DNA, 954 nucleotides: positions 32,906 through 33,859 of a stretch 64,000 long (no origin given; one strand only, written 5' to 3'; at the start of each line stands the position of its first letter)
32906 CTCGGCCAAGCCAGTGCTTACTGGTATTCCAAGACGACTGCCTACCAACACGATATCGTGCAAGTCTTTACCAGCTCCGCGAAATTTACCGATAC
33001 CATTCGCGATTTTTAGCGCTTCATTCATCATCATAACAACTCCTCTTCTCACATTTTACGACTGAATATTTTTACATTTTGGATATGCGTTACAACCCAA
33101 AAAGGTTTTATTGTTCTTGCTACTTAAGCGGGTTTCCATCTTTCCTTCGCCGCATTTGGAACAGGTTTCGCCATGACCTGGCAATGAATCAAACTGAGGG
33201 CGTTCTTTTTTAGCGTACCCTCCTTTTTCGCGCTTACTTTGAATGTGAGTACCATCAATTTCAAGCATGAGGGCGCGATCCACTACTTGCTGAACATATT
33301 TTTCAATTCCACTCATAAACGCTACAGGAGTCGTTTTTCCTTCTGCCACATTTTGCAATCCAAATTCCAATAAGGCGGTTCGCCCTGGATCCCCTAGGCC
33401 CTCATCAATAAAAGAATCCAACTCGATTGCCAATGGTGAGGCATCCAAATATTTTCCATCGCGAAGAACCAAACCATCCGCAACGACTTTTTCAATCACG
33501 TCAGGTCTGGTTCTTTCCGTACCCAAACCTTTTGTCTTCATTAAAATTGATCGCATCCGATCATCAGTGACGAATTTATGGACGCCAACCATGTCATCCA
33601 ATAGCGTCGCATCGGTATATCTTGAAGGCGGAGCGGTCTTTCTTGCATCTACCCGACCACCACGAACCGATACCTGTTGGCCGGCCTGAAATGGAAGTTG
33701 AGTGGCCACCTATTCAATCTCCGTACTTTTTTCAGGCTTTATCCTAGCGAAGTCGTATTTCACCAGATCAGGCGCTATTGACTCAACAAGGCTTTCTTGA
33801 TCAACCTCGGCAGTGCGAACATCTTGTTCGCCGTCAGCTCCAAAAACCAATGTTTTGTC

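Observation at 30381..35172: Anti-restriction and polyvalent-protein cluster next to the CRISPR locus (ArdC plus HExxH polyvalent protein)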

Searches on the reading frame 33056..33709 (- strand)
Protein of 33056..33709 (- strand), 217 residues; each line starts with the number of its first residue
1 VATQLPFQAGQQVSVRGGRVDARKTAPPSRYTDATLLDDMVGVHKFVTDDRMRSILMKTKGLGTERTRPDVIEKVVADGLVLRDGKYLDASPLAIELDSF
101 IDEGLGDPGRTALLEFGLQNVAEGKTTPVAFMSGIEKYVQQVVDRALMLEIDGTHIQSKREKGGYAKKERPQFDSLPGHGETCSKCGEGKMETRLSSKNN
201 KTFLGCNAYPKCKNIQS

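Call 5: search_protein_families(library=pfam, proteins=[window:33056-33709:-], max_evalue=0.01)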
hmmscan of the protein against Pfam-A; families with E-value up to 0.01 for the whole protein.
window:33056-33709:- (217 aa): 2 families
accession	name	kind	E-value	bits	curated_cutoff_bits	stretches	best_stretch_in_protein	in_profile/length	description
PF01131.25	Topoisom_bac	-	7.7e-17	61.8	35.1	1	6-132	299-410/411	DNA topoisomerase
PF01396.24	Zn_ribbon_Top1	-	3.2e-09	36.9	32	1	180-215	1-33/39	Topoisomerase DNA binding C4 zinc finger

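Call 21: find_homologous_proteins(query=window:33056-33709:-)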
Query window:33056-33709:- (217 aa): 3 proteins with E <= 0.001 among 305 candidates.
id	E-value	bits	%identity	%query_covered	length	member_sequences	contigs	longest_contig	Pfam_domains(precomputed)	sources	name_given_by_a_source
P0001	1.9e-131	454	92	100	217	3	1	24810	PF01396.25,PF01131.26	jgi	jgi:DNA topoisomerase-3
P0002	2.7e-109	382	78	100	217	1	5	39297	PF01396.25,PF01131.26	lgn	-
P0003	1.9e-93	330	69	100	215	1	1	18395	PF01396.25,PF01131.26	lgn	-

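Call 23: find_encoding_contigs(protein=P0001, flank=10000, max_places=3)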
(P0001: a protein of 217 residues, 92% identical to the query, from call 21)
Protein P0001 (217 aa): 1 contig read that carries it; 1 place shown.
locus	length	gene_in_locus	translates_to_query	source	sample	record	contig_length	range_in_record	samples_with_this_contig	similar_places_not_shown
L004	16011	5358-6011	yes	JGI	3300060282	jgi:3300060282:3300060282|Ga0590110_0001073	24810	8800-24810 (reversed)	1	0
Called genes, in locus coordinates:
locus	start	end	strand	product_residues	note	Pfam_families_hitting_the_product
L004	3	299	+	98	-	?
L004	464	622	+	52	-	PF12802:MarR_2 (weak)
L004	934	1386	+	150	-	PF02604:PhdYeFM_antitox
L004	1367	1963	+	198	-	PF19502:DUF6036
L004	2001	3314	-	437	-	PF07804:HipA_C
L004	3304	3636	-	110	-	PF13560:HTH_31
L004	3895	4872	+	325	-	PF08401:ArdcN, PF18818:MPTase-PolyVal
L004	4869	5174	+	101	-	-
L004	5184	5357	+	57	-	-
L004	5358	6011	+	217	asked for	PF01131:Topoisom_bac, PF01396:Zn_ribbon_Top1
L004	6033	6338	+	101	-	-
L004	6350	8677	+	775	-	PF18796:LPD1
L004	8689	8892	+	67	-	-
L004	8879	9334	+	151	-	-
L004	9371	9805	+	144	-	-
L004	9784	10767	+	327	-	-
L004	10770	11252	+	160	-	-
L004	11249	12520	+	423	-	PF28212:TraW-like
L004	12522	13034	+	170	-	-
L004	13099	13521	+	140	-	-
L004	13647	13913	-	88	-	-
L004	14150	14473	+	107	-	-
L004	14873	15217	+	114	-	-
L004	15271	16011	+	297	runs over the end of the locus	PF00497:SBP_bac_3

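Call 24: find_encoding_contigs(protein=P0002, flank=10000, max_places=5)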
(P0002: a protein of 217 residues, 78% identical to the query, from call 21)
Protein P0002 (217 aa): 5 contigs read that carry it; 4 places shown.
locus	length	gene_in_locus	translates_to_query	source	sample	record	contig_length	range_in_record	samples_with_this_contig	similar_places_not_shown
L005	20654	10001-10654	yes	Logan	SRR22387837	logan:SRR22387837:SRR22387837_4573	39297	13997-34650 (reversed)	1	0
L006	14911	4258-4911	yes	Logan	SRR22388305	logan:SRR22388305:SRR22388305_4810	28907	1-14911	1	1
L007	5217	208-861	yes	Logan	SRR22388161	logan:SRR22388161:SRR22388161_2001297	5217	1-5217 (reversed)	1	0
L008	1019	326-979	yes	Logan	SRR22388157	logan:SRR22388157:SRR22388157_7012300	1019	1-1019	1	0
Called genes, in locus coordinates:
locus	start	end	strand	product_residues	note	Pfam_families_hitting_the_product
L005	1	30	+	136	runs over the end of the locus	-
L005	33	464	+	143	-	PF01610:DDE_Tnp_ISL3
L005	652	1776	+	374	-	PF13458:Peripla_BP_6, PF13433:Peripla_BP_5 (weak), PF01094:ANF_receptor (weak)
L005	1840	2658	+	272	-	PF13444:Acetyltransf_5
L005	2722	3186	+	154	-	PF13274:SocA_Panacea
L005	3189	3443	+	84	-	PF12512:DUF3717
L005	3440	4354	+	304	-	PF00145:DNA_methylase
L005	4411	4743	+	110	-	-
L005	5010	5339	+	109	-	-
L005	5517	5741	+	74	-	-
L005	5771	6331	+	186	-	-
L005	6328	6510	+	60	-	-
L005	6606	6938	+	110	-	-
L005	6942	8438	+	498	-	PF01751:Toprim, PF01131:Topoisom_bac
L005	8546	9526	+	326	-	PF08401:ArdcN, PF18818:MPTase-PolyVal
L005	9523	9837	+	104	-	-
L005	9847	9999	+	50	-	-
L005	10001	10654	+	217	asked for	PF01131:Topoisom_bac, PF01396:Zn_ribbon_Top1 (weak)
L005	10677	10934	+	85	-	-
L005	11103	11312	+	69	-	-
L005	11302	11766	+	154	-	-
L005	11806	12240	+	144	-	-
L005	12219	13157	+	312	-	-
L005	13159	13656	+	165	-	-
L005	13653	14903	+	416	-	PF28212:TraW-like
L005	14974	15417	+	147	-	-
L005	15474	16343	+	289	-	-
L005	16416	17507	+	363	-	-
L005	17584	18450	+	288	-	PF00149:Metallophos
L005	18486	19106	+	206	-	-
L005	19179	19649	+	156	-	PF23310:TPR_27 (faint)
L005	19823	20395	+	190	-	-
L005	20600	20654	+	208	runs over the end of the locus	-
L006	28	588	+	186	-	-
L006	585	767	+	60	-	-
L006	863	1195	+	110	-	-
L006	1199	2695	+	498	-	PF01751:Toprim, PF01131:Topoisom_bac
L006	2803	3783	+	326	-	PF08401:ArdcN, PF18818:MPTase-PolyVal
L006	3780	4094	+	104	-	-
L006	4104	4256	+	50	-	-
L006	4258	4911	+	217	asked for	PF01131:Topoisom_bac, PF01396:Zn_ribbon_Top1 (weak)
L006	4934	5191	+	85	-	-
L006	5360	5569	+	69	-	-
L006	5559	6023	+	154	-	-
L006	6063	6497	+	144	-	-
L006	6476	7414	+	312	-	-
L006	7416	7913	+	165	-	-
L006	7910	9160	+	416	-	PF28212:TraW-like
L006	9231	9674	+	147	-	-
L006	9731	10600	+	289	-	-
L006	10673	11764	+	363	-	-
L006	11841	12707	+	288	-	PF00149:Metallophos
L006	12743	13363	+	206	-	-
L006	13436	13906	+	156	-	PF23310:TPR_27 (faint)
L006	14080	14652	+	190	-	-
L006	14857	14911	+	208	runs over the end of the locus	-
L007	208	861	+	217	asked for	PF01131:Topoisom_bac, PF01396:Zn_ribbon_Top1 (weak)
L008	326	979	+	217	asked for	PF01131:Topoisom_bac, PF01396:Zn_ribbon_Top1 (weak)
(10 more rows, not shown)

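Call 25: find_encoding_contigs(protein=P0003, flank=10000, max_places=3)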
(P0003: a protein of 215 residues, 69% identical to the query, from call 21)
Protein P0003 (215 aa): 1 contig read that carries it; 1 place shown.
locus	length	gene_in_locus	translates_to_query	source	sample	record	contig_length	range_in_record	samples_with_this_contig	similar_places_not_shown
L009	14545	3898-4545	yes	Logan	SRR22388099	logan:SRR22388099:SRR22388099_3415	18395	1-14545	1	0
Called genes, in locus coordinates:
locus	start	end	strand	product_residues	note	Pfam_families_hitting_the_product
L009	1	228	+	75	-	?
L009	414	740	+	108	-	-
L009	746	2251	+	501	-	PF01751:Toprim, PF01131:Topoisom_bac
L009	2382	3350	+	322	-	PF08401:ArdcN, PF18818:MPTase-PolyVal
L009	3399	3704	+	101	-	-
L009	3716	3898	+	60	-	-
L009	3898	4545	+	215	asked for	PF01131:Topoisom_bac, PF01396:Zn_ribbon_Top1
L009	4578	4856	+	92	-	-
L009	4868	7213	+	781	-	PF18796:LPD1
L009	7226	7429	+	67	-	-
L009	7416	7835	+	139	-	-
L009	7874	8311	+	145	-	-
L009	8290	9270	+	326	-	-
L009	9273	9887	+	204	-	-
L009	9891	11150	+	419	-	PF28212:TraW-like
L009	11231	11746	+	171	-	-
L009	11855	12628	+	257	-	-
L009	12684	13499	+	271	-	-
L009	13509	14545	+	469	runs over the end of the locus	-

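Call 27: search_solved_structures(query=window:33056-33709:-, max_evalue=0.001, show_alignments=1)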
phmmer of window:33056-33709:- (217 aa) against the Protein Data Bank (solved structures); distinct sequences matched with E-value up to 0.001: 7.
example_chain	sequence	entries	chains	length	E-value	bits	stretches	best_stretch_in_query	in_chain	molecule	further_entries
2o19_A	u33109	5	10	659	1.1e-16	64.2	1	4-151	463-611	DNA topoisomerase 3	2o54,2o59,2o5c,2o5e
1i7d_A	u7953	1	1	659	1.1e-16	64.2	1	4-151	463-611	DNA TOPOISOMERASE III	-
1d6m_A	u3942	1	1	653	1.2e-16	64.2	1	4-151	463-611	DNA TOPOISOMERASE III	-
11fc_A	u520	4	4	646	1.3e-16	64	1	4-150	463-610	DNA topoisomerase 3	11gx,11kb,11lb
11yy_A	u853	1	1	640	1.3e-16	64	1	4-150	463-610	DNA topoisomerase 3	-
4cgy_A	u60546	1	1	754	3.5e-05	26.7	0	37-214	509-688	DNA TOPOISOMERASE 3-ALPHA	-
4cht_A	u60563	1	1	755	3.5e-05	26.7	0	37-214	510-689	DNA TOPOISOMERASE 3-ALPHA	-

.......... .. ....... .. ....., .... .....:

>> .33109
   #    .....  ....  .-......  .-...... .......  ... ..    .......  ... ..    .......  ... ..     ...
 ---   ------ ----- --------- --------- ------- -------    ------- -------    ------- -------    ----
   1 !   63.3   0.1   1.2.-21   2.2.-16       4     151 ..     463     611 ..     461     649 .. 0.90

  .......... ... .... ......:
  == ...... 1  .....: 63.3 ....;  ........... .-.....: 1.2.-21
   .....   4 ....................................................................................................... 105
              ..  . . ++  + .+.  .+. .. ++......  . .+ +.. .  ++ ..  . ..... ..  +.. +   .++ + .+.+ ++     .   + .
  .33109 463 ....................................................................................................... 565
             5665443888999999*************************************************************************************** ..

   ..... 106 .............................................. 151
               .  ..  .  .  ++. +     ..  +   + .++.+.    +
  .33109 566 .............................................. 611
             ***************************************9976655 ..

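Call 76: search_protein_representatives(protein=window:33056-33709:-)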
Query: 217 residues. Proteins with E-value up to 0.001 (for the whole library): 3321; up to 1e-10: 754; up to 1e-30: 10. The best 150 are listed.
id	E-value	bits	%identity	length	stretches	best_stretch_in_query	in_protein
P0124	7.7e-74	264.0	57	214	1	1-216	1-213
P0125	2.3e-49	184.1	45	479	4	15-216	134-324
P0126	3.3e-41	157.5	36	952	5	7-213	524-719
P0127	1.2e-39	152.3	41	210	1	8-213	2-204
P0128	1.6e-34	135.6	36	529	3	8-215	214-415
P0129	2.4e-34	135.0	41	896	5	14-215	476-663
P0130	3.8e-34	134.4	39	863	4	8-215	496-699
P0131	7.9e-33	130.1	44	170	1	2-157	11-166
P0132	1.1e-32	129.6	38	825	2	7-213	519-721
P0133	2.6e-31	125.1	37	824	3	6-207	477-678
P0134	1.5e-30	122.6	43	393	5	40-216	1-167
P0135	3.5e-30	121.4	40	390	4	10-213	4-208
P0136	4.3e-30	121.1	37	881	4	6-213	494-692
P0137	1.2e-28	116.5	38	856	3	10-213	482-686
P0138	2.2e-28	115.6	39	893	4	8-208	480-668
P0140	7.6e-27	110.5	38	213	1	2-214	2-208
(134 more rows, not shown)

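Call 77: find_encoding_contigs(protein=P0127, flank=8000, max_places=2)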
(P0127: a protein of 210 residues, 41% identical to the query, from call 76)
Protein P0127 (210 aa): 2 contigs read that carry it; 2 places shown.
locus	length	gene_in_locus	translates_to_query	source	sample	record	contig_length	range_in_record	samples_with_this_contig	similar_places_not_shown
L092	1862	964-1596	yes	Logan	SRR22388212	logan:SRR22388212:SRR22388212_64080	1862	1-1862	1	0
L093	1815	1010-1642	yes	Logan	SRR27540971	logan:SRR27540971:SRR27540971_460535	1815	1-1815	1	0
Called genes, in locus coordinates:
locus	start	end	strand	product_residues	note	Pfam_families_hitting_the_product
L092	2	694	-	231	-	?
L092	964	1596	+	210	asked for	PF01131:Topoisom_bac, PF01396:Zn_ribbon_Top1 (weak)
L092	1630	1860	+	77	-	?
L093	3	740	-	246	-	?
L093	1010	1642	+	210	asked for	PF01131:Topoisom_bac, PF01396:Zn_ribbon_Top1 (weak)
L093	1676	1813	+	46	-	?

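Call 78: find_encoding_contigs(protein=P0140, flank=8000, max_places=2)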
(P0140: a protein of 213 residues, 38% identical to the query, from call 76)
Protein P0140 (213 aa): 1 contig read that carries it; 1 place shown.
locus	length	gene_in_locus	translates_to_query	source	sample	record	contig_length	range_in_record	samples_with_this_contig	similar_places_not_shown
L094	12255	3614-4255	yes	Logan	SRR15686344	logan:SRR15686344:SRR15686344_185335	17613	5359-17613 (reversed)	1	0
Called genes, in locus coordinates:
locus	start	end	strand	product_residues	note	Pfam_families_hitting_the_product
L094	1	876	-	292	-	?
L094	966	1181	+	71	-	-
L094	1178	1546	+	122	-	-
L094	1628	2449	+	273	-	-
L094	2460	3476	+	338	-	PF04315:EpmC (faint), PF08401:ArdcN, PF18818:MPTase-PolyVal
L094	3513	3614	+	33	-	-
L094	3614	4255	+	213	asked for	PF01131:Topoisom_bac, PF01396:Zn_ribbon_Top1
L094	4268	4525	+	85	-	-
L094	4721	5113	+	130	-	-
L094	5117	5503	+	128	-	-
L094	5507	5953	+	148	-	-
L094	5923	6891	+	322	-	-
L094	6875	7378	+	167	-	-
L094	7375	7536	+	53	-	-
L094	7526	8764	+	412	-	PF28212:TraW-like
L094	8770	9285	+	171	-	-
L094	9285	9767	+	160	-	-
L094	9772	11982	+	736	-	-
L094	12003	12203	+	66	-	-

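Call 104: find_related_loci(query=window:33056-33709:-, collection=metagenome_contigs, flank=6000)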
Query window:33056-33709:- (217 aa) in metagenome_contigs; peptide patterns used: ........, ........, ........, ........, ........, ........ (x = any residue, [..] = any of these).
190 stretches matched a pattern, but none encodes a relative of the query by tblastn (E <= 1e-3).

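Call 106: find_related_loci(query=A4, collection=metagenome_contigs, flank=6000)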
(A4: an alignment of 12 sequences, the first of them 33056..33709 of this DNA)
Query A4 (217 aa) in metagenome_contigs; peptide patterns used: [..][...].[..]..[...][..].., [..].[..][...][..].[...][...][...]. (x = any residue, [..] = any of these).
600 stretches matched a pattern (row limit reached: there are more); 549 encode a relative of the query (tblastn E <= 1e-3); the best 80 are kept; 80 distinct loci.
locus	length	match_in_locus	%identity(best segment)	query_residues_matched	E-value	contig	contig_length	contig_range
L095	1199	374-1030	36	3-214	1e-30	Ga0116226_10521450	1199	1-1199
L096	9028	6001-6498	32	23-215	5e-27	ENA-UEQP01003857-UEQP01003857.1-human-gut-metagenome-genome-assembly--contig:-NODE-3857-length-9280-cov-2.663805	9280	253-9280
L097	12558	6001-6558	30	7-217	1e-26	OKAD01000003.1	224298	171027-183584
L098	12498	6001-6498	32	23-215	1e-26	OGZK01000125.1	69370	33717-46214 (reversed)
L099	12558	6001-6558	29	7-217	3e-26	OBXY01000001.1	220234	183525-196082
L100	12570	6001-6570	30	4-217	5e-26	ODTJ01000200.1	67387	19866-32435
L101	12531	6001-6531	34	3-203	3e-25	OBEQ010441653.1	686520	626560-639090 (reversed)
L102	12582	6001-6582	29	3-213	5e-24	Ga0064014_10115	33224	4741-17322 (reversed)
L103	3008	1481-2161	30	6-216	2e-23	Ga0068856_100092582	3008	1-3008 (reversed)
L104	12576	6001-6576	32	8-197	3e-23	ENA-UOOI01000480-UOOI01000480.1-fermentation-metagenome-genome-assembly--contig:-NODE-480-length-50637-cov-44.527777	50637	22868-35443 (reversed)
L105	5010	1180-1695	31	19-213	3e-23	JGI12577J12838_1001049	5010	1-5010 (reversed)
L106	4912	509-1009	35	6-187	3e-23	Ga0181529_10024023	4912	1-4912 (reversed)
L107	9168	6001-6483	34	10-164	9e-23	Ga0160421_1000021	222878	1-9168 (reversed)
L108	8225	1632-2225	32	5-207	9e-23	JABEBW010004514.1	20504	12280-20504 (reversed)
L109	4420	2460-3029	26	13-214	1e-22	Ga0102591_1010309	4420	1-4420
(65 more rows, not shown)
